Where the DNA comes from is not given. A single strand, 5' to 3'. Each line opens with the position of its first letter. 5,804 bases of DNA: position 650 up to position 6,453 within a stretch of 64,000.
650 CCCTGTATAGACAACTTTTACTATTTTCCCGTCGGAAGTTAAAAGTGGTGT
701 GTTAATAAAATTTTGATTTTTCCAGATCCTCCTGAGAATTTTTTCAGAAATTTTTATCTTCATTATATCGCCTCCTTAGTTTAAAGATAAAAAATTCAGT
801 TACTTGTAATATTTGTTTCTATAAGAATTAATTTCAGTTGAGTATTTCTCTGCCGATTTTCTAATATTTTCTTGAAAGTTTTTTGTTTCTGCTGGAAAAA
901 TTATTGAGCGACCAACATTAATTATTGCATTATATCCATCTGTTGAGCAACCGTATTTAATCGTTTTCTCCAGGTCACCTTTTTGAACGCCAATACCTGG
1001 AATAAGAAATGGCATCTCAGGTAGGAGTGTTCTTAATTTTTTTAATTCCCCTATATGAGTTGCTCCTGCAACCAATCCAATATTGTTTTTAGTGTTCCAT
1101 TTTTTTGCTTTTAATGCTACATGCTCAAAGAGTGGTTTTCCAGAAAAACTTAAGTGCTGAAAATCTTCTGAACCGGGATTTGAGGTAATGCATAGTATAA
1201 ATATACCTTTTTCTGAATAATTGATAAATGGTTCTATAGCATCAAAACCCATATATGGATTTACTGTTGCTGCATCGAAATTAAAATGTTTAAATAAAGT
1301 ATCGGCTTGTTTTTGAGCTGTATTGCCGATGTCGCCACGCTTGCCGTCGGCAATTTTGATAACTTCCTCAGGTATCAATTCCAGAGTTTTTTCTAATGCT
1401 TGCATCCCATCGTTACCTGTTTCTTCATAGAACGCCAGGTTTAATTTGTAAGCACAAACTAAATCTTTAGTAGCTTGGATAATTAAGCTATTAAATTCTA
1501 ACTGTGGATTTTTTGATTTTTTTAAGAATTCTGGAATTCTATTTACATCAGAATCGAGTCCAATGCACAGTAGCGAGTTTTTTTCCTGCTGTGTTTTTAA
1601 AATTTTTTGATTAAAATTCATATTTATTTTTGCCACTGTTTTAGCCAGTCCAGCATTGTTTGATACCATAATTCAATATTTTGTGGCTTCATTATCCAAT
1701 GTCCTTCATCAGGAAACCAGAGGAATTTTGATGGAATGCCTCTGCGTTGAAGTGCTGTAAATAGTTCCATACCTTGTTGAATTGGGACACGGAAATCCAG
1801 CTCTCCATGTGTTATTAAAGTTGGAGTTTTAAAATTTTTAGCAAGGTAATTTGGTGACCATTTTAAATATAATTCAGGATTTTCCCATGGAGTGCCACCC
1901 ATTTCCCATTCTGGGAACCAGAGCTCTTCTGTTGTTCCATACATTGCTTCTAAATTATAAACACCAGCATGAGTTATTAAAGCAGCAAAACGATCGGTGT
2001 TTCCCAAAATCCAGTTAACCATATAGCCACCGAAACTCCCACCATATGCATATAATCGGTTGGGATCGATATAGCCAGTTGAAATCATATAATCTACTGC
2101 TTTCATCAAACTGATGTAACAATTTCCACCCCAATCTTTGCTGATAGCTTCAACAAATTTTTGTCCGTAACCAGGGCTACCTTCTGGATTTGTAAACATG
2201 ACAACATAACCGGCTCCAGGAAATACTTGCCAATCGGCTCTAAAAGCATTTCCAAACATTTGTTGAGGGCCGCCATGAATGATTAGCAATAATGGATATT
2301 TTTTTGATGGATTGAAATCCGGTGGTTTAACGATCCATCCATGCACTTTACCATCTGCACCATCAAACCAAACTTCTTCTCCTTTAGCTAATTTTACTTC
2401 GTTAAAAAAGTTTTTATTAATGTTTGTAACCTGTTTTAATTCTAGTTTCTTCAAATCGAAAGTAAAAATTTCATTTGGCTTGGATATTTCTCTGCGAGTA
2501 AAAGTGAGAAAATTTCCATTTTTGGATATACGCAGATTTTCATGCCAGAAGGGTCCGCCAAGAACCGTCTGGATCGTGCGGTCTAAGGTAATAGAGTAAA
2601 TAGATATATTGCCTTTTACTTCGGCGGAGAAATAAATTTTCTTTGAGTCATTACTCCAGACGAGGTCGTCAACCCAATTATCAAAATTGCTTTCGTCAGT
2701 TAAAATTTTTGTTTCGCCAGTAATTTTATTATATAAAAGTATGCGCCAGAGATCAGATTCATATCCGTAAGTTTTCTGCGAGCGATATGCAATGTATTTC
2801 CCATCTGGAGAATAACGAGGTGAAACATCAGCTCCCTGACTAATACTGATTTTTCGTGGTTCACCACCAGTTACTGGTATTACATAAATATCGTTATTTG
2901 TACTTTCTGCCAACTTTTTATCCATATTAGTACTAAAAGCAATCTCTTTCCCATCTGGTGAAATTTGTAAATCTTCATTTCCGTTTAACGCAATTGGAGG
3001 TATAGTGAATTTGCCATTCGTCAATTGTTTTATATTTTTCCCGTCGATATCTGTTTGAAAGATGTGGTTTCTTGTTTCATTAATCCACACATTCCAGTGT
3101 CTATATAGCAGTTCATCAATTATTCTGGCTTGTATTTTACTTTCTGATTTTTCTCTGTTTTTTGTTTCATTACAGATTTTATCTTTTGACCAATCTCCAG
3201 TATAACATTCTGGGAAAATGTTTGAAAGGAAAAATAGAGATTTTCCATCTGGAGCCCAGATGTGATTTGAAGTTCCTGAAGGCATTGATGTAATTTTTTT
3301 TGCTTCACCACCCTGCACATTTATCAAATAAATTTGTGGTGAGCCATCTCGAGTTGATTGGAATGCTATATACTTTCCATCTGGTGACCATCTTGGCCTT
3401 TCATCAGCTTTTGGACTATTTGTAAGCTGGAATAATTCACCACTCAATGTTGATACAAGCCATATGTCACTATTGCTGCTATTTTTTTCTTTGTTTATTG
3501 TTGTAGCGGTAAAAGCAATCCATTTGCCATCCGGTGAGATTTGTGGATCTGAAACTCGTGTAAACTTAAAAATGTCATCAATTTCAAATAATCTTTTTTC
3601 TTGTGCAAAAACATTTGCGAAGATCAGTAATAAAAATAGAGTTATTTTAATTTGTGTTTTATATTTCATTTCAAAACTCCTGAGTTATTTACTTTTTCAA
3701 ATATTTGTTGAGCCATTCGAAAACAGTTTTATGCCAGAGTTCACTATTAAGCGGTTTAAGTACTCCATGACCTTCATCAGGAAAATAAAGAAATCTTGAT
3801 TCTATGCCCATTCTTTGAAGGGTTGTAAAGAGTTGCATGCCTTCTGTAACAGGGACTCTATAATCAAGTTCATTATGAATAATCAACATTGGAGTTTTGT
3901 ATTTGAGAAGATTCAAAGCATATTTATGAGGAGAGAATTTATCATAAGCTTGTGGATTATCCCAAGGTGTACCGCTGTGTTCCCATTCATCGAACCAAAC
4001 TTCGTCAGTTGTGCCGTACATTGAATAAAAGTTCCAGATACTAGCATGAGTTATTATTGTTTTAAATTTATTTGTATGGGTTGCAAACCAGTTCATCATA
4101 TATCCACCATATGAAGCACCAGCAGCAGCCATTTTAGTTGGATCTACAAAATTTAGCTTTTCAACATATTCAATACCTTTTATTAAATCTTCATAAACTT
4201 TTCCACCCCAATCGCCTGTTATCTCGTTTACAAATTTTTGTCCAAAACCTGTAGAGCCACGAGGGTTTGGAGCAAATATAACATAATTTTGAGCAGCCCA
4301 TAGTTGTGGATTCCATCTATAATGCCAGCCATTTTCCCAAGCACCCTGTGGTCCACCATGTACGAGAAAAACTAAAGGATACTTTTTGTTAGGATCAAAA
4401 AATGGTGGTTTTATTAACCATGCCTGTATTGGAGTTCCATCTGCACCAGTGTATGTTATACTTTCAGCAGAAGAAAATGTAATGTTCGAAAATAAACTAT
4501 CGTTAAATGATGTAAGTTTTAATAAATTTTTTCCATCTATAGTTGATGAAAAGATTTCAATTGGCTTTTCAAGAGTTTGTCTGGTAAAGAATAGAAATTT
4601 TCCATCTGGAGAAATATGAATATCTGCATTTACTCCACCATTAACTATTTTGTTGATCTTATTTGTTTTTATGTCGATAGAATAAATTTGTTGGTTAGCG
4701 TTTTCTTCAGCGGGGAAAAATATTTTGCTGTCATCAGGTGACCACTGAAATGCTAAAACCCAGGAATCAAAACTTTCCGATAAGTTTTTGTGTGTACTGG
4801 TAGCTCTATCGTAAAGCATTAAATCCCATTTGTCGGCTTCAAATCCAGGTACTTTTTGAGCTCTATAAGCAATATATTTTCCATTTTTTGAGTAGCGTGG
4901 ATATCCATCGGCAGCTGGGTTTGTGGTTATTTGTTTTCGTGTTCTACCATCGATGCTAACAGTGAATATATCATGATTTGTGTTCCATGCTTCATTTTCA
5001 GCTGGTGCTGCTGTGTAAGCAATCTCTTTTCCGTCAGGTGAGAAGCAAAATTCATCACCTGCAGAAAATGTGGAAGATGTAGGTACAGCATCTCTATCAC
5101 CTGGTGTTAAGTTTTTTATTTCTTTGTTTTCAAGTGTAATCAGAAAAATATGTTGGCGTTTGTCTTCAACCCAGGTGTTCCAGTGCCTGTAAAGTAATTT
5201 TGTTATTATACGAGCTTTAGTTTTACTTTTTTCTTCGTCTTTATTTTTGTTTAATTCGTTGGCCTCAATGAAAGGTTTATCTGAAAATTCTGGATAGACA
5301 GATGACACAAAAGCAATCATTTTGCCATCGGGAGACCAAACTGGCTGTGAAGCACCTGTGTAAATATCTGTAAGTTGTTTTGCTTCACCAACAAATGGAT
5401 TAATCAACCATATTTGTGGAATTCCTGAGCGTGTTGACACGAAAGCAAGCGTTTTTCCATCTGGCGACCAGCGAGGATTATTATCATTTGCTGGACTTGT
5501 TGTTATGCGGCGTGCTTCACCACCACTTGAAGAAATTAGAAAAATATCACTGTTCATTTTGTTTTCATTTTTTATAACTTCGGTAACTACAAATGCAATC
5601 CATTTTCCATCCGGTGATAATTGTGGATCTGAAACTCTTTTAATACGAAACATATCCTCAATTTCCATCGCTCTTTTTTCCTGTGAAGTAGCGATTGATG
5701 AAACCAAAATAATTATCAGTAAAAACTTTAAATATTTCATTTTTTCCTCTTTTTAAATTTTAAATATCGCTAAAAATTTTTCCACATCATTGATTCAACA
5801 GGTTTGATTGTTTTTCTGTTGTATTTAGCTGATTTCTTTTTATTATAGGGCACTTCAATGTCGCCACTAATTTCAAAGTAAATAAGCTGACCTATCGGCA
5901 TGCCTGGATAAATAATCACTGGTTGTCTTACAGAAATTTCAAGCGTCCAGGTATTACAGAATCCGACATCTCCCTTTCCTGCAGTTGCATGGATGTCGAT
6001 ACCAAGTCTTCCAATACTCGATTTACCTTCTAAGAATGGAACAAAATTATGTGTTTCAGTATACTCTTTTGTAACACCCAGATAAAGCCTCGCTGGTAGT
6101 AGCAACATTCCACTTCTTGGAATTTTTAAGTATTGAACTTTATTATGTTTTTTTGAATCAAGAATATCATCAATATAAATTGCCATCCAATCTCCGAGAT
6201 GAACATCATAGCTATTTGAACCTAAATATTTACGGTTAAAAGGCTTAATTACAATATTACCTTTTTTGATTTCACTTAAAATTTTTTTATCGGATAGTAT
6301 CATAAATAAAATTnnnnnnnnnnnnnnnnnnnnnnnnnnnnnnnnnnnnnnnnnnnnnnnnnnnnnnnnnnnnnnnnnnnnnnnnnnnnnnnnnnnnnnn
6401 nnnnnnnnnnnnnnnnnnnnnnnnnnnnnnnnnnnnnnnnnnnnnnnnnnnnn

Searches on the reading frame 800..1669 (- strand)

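Call 68: search_protein_families(library=pfam, proteins=[window:800-1669:-], max_evalue=0.00001)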
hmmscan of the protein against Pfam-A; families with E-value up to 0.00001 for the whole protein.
window:800-1669:- (289 aa): 1 family
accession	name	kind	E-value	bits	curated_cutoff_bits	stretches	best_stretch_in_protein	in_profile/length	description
PF00215.30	OMPdecase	-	6.8e-29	101.8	27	1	33-257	2-209/221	Orotidine 5'-phosphate decarboxylase / HUMPS family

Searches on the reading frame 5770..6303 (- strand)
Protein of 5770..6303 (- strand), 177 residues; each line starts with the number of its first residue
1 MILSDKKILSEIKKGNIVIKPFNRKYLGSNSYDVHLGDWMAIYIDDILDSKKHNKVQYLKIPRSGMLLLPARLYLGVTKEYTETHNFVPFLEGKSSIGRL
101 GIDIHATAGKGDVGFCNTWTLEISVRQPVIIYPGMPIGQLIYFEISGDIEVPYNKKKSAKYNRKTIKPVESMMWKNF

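Call 3: search_protein_families(library=pfam, proteins=[window:5770-6303:-], max_evalue=0.01)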
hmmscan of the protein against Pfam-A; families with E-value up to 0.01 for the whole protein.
window:5770-6303:- (177 aa): 1 family
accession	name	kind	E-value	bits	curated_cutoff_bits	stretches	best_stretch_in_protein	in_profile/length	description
PF22769.1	DCD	-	1e-35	123.6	27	1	2-144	1-152/153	dCTP deaminase-like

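Call 4: search_protein_families(library=ncbifam, proteins=[window:5770-6303:-], max_evalue=0.01)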
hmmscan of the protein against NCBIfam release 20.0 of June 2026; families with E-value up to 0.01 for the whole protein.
window:5770-6303:- (177 aa): 1 family
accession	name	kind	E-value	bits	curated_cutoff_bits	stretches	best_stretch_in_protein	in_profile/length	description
TIGR02274.1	dCTP_deam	equivalog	7.8e-30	103.9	92.8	1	2-165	1-173/180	dCTP deaminase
